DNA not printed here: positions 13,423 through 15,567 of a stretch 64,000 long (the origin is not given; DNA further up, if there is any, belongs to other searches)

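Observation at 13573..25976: Three exported DUF3604/PHP-like paralogues interleaved with OM barrels, a DUF3300 lipoprotein and K/D-tailed mini-proteins, facing a divergent LysR regulator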

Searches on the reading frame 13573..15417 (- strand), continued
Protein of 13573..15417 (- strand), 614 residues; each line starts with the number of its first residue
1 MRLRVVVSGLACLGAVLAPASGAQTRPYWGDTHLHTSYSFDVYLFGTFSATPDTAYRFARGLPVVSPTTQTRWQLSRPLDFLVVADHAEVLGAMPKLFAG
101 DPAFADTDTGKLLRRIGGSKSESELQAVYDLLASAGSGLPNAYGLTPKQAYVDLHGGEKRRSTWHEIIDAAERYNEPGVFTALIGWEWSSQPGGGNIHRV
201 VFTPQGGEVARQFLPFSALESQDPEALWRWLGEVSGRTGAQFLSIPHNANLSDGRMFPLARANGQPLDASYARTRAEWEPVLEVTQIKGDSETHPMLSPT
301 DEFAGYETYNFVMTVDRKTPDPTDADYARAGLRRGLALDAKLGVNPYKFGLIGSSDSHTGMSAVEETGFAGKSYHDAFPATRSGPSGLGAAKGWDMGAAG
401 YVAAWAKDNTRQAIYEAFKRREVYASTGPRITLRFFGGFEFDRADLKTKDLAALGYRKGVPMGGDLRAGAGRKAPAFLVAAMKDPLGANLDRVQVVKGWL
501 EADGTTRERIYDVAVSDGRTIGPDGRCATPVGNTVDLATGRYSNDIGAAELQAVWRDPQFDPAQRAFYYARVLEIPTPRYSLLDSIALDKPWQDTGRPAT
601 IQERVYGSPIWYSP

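Call 44: search_protein_families(library=pfam, proteins=[L078:6000-6806:+, L061:16646-18400:-, L044:16487-18877:+, L082:15779-16672:+, L083:2015-3283:+, L020:13714-15192:-, L069:1817-2737:+, L078:4915-6057:+, L048:11701-12759:+, L073:516-1712:+], max_evalue=0.00001)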
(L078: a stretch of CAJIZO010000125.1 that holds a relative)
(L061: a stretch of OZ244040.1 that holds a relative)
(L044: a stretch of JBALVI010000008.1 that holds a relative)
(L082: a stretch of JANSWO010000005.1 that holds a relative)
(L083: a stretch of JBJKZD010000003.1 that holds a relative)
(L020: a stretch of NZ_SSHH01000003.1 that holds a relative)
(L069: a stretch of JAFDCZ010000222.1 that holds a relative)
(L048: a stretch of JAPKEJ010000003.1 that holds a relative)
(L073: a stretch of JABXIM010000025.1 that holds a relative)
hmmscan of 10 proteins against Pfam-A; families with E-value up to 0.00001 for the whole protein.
L078:6000-6806:+ (269 aa): 4 families
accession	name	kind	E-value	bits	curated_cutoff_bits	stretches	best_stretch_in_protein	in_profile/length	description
PF13561.12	adh_short_C2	-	5.9e-57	193.4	27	1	34-264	1-234/236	Enoyl-(Acyl carrier protein) reductase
PF00106.31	adh_short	-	8.1e-56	189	26.6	1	28-216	1-192/195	short chain dehydrogenase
PF08659.16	KR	-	9e-16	58.7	22.6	1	30-206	3-178/180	KR domain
PF01370.27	Epimerase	-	8.9e-06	25.7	20.9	0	31-191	2-160/240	NAD dependent epimerase/dehydratase family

L061:16646-18400:- (585 aa): 2 families
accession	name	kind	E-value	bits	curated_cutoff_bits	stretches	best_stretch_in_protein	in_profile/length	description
PF00501.34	AMP-binding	-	1.1e-82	278.4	29.9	1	48-435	2-384/384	AMP-binding enzyme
PF13193.12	AMP-binding_C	-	2e-15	57.9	24.5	1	484-558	2-76/76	AMP-binding enzyme C-terminal domain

L044:16487-18877:+ (797 aa): 3 families
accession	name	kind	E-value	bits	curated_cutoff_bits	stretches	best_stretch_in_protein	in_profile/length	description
PF00593.30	TonB_dep_Rec_b-barrel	-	1.2e-40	141.2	27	1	289-763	20-436/436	TonB dependent receptor-like, beta-barrel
PF07715.20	Plug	-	9.1e-14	52.3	23.9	1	91-199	2-107/107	TonB-dependent Receptor Plug Domain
PF25183.1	OMP_b-brl_4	-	9.3e-08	31.4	30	1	456-573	358-487/838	Outer membrane beta barrel domain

L082:15779-16672:+ (298 aa): 2 families
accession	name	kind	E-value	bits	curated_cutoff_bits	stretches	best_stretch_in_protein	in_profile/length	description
PF00378.25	ECH_1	-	2e-57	194.9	27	1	45-297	3-250/251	Enoyl-CoA hydratase/isomerase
PF16113.10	ECH_2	-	1e-40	140.7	27.2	1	50-227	3-179/335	Enoyl-CoA hydratase/isomerase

L083:2015-3283:+ (423 aa): 1 family
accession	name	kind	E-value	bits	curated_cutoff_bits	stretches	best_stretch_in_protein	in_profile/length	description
PF00067.27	p450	-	3.8e-25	89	22.8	1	218-389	230-434/462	Cytochrome P450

L020:13714-15192:- (493 aa): 2 families
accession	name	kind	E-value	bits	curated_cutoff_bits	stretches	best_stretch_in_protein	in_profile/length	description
PF00884.28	Sulfatase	-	5.7e-60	203.6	25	1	51-378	1-300/301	Sulfatase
PF16347.10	SGSH_C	-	2.9e-08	34.5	29.3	1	337-449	11-133/154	N-sulphoglucosamine sulphohydrolase, C-terminal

L069:1817-2737:+ (307 aa): 1 family
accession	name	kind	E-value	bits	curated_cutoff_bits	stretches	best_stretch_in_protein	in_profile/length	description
PF00296.26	Bac_luciferase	-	9.5e-52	176.7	27.9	1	40-275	24-243/314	Luciferase-like monooxygenase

L078:4915-6057:+ (381 aa): 5 families
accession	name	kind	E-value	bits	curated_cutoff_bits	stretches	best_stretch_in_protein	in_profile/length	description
PF00441.29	Acyl-CoA_dh_1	-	1.4e-40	139.3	22.4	1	227-376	1-149/150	Acyl-CoA dehydrogenase, C-terminal domain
PF02770.24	Acyl-CoA_dh_M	-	4.3e-18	65.7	33.3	1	127-215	1-97/97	Acyl-CoA dehydrogenase, middle domain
PF08028.16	Acyl-CoA_dh_2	-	5.1e-16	59.6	22.7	1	244-364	3-132/134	Acyl-CoA dehydrogenase, C-terminal domain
PF02771.21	Acyl-CoA_dh_N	-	1.2e-14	55.1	22.9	1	24-123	15-113/113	Acyl-CoA dehydrogenase, N-terminal domain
PF22924.1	ACOX_C_alpha1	-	2.2e-08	34.5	27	1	310-377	101-169/169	Acyl-CoA oxidase, C-alpha1 domain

L048:11701-12759:+ (353 aa): 3 families
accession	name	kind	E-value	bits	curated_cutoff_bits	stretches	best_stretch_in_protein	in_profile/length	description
PF16884.10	ADH_N_2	-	3e-37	127.3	31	1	23-130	1-108/108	N-terminal domain of oxidoreductase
PF00107.32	ADH_zinc_N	-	5.3e-21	75.3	31.8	1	178-312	2-128/129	Zinc-binding dehydrogenase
PF13602.12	ADH_zinc_N_2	-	1.7e-06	29.5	27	1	210-323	1-106/134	Zinc-binding dehydrogenase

L073:516-1712:+ (399 aa): 1 family
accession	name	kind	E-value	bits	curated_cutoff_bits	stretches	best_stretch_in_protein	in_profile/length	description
PF00005.33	ABC_tran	-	4.8e-35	121.6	25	1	49-197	1-136/137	ABC transporter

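Call 45: predict_structure(alignment_id=A3)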
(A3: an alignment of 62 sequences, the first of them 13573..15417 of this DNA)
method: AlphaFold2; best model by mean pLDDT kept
length: 614 residues; sequences in the alignment: 62
mean_pLDDT: 91.4   pTM: 0.91
mean pLDDT of the five models: 91.4, 90.1, 86.6, 86.1, 86.0
residues with pLDDT >= 90: 462; 70-90: 124; 50-70: 22; < 50: 6
segments of 3 or more residues with pLDDT < 50: 17-21
pLDDT, mean of each block of 10 residues (from residue 1): 72 54 82 95 91 96 89 90 96 97 97 95 91 88 93 93 98 98 96 83 98 95 95 98 96 92 95 97 91 95 87 79 94 97 97 91 62 76 80 79 97 98 95 97 95 95 86 91 94 98 96 98 96 92 94 97 96 94 90 91 96 93
secondary structure, 60 per line:
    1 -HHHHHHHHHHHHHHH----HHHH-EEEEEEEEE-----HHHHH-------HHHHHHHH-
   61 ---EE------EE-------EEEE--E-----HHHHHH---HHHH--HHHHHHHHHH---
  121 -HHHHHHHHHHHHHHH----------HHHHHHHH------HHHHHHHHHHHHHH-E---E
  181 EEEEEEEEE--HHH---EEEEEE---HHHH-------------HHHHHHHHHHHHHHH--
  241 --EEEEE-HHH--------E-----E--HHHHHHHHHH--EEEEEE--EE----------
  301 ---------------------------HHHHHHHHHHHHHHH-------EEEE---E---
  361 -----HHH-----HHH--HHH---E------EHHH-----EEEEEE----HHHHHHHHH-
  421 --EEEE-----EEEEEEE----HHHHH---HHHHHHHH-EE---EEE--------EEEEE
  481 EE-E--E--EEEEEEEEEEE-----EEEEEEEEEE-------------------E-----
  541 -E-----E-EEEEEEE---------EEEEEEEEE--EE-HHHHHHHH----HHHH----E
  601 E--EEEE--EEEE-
elements in order: H2-16 H21-24 E26-34 H40-44 H52-59 E81-84 H93-98 H102-105 H108-117 H122-136 H147-154 H161-174 E180-189 E198-203 H207-210 H224-238 E243-247 H269-278 E281-286 H328-342 E350-353 E401-406 H411-419 E423-426 E432-438 H443-447 H451-458 E465-467 E476-482 E490-500 E506-515 E550-556 E566-574 H580-587 H592-595 E604-607 E610-613
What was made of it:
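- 13573..15417 (-): DUF3604 paralogue 1, Sec-exported; the copy that was modelled. AlphaFold2 model pLDDT 91.4, pTM 0.91 (call 45).
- On PHP superfamily (polymerase and histidinol phosphatase-type three-metal hydrolases): The AF2 model has pLDDT 91.4 (call 45).
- The model has pLDDT 91.4 (call 45). They lie at or just after predicted strand ends (call 45).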

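Call 47: fold_search(model_id=the predicted structure, library=pdb)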
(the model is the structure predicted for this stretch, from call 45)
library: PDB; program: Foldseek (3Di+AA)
matches with E <= 10: 1123; with E <= 0.001: 1
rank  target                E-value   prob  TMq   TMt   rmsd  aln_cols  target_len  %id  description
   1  3e38_B                3.3e-06  1.00  0.29  0.46  12.2       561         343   10  CRYSTAL STRUCTURE OF A TWO-DOMAIN PROTEIN CONTAINING PREDICTED PHP-LIKE METAL-DEPENDENT PHOSPHOESTERASE (BVU_3505) FRO (released 2008-10-07)
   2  2wlj_A                4.3e-03  0.69  0.11  0.20   9.0       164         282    7  Potassium channel from Magnetospirillum magnetotacticum (released 2010-06-09)
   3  8f9l_B                4.8e-03  0.77  0.10  0.31   7.7       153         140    6  Intramolecular ester bond-containing repeat domain from Gemella massiliensis adhesin (released 2024-06-19)
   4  1xl4_A                6.1e-03  0.63  0.11  0.20   8.9       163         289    7  Intermediate gating structure 1 of the inwardly rectifying K+ channel KirBac3.1 (released 2004-12-07)
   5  7mjp_A                6.1e-03  0.41  0.10  0.14  11.3       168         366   13  Vascular KATP channel: Kir6.1 SUR2B propeller-like conformation 2 (released 2021-10-13)
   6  2wlm_B                6.8e-03  0.63  0.11  0.21   8.9       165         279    8  POTASSIUM CHANNEL FROM MAGNETOSPIRILLUM MAGNETOTACTICUM (released 2010-06-09)
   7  2wlh                  9.0e-03  0.60  0.11  0.20   8.9       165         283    8  POTASSIUM CHANNEL FROM MAGNETOSPIRILLUM MAGNETOTACTICUM (released 2010-06-09)
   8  2wlm_A                1.0e-02  0.54  0.11  0.21   9.0       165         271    8  POTASSIUM CHANNEL FROM MAGNETOSPIRILLUM MAGNETOTACTICUM (released 2010-06-09)
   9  1xl4_B                1.0e-02  0.51  0.11  0.20   8.9       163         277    8  Intermediate gating structure 1 of the inwardly rectifying K+ channel KirBac3.1 (released 2004-12-07)
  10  6h6a_D                1.1e-02  0.66  0.12  0.33   8.2       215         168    6  Crystal structure of UNC119 in complex with LCK peptide (released 2018-09-26)
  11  1ds6_B                1.1e-02  0.63  0.13  0.32   8.1       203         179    9  CRYSTAL STRUCTURE OF A RAC-RHOGDI COMPLEX (released 2000-07-12)
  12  7mit_A                1.1e-02  0.44  0.11  0.16   8.9       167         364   12  Vascular KATP channel: Kir6.1 SUR2B propeller-like conformation 1 (released 2021-10-13)
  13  2wln_A                1.2e-02  0.54  0.11  0.20   8.8       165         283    8  POTASSIUM CHANNEL FROM MAGNETOSPIRILLUM MAGNETOTACTICUM (released 2010-06-09)
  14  2wlo_B                1.3e-02  0.54  0.11  0.21   8.9       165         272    8  POTASSIUM CHANNEL FROM MAGNETOSPIRILLUM MAGNETOTACTICUM (released 2010-06-23)
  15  2jht_A                1.4e-02  0.44  0.11  0.33  11.6       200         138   10  CRYSTAL STRUCTURE OF RHOGDI K135T,K138T,K141T MUTANT (released 2007-05-08)
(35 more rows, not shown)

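Call 48: search_solved_structures(query=A3, max_evalue=10, show_alignments=3)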
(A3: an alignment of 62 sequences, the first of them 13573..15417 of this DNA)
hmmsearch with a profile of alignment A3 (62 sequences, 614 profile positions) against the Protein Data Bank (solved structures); distinct sequences matched with E-value up to 10: 9.
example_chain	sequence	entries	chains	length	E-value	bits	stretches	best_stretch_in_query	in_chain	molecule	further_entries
6puv_A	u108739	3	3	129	0.69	11.1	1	193-240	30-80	C-type lectin domain family 10 member A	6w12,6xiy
6py1_A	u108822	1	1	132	0.72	11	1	193-240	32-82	C-type lectin domain family 10 member A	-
9nym_A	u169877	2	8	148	1.1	10.5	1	43-75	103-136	Dual specificity protein phosphatase 10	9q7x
7y4e_A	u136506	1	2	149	1.1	10.5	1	43-75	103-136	Dual specificity protein phosphatase 10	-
7y4b_A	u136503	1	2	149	1.8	9.7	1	43-74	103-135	Dual specificity protein phosphatase 10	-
7y4c_A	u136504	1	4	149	1.8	9.7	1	43-74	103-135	Dual specificity protein phosphatase 10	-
1zzw_A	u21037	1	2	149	1.8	9.7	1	43-74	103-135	Dual specificity protein phosphatase 10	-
6mc1_A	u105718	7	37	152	1.9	9.7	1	43-74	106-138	Dual specificity protein phosphatase 10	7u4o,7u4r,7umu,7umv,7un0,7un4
7y4d_A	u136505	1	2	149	1.9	9.6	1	43-74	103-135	Dual specificity protein phosphatase 10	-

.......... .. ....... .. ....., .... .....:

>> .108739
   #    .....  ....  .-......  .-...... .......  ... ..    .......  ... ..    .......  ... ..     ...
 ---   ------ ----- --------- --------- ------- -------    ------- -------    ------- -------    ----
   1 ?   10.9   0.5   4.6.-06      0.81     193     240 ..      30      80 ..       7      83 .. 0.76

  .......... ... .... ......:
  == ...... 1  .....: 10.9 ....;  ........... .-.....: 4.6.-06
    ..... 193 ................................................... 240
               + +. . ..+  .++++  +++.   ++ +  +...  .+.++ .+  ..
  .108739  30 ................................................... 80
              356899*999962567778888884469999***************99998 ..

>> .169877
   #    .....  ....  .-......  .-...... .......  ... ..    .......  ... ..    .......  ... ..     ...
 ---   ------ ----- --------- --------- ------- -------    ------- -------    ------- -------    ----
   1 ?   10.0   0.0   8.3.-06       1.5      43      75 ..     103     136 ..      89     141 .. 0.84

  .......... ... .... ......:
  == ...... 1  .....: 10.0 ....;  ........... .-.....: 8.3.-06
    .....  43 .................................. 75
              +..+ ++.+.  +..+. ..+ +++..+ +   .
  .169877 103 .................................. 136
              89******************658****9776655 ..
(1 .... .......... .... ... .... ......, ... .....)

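Call 51: search_protein_families(library=pfam, proteins=[L008:669-1688:+, L008:1837-3408:+, L008:11929-13464:+, L008:13846-14694:+, L008:16641-17705:+, L008:18025-19170:+, L057:2776-4635:+, L057:4655-7291:+, L057:15717-16172:+, L057:17613-18569:+], max_evalue=0.0001)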
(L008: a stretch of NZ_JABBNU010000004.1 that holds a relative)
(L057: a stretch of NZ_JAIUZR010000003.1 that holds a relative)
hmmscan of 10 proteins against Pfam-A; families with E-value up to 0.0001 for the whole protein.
L008:669-1688:+ (339 aa): 0 families

L008:1837-3408:+ (523 aa): 3 families
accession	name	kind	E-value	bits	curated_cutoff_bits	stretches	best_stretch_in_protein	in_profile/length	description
PF00884.28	Sulfatase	-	7.3e-55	186.8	25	1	24-380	1-301/301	Sulfatase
PF14707.11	Sulfatase_C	-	6.1e-12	46.7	30.9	1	411-501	1-101/127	C-terminal region of aryl-sulfatase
PF16347.10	SGSH_C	-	6.2e-05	23.6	29.3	0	335-422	8-87/154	N-sulphoglucosamine sulphohydrolase, C-terminal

L008:11929-13464:+ (511 aa): 1 family
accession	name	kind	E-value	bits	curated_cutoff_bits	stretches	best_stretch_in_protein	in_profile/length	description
PF00884.28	Sulfatase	-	8.2e-52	176.8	25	1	28-360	1-300/301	Sulfatase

L008:13846-14694:+ (282 aa): 0 families

L008:16641-17705:+ (354 aa): 1 family
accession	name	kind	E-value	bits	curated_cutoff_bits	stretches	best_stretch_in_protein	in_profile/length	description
PF01103.29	Omp85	-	1.5e-08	35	24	1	142-301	80-258/325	Omp85 superfamily domain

L008:18025-19170:+ (381 aa): 1 family
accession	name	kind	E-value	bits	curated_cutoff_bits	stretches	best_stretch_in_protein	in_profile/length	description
PF04235.18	DUF418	-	1.6e-30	106.6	23.6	1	221-377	3-161/163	Protein of unknown function (DUF418)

L057:2776-4635:+ (619 aa): 5 families
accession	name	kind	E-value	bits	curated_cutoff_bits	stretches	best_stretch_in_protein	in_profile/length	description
PF00204.31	DNA_gyraseB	-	2.2e-33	115.6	27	1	215-368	5-166/173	DNA gyrase B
PF01751.28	Toprim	-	8.6e-15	55.1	23.1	1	409-516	1-95/96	Toprim domain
PF02518.31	HATPase_c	-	6.1e-10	40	26.4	1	40-170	4-109/111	Histidine kinase-, DNA gyrase B-, and HSP90-like ATPase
PF00986.26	DNA_gyraseB_C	-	4e-06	27.3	29.8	1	546-604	2-62/63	DNA gyrase B subunit, carboxyl terminus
PF13589.12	HATPase_c_3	-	9.8e-05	22.8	25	0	46-144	7-105/137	Histidine kinase-, DNA gyrase B-, and HSP90-like ATPase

L057:4655-7291:+ (878 aa): 1 family
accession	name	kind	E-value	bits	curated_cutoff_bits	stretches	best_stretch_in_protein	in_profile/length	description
PF00521.26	DNA_topoisoIV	-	1e-110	371.1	31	1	40-450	1-424/432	DNA gyrase/topoisomerase IV, subunit A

L057:15717-16172:+ (151 aa): 0 families

L057:17613-18569:+ (318 aa): 2 families
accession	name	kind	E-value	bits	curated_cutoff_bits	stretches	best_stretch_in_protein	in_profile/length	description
PF01729.25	QRPTase_C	-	7.1e-53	179.2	23.1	1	147-316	1-169/169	Quinolinate phosphoribosyl transferase, C-terminal domain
PF02749.22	QRPTase_N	-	1.8e-19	70.2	27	1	61-145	2-82/82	Quinolinate phosphoribosyl transferase, N-terminal domain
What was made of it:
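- In the Bacteroidota genome L008, sulfatases flank four tandem DUF3604 genes (call 51).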
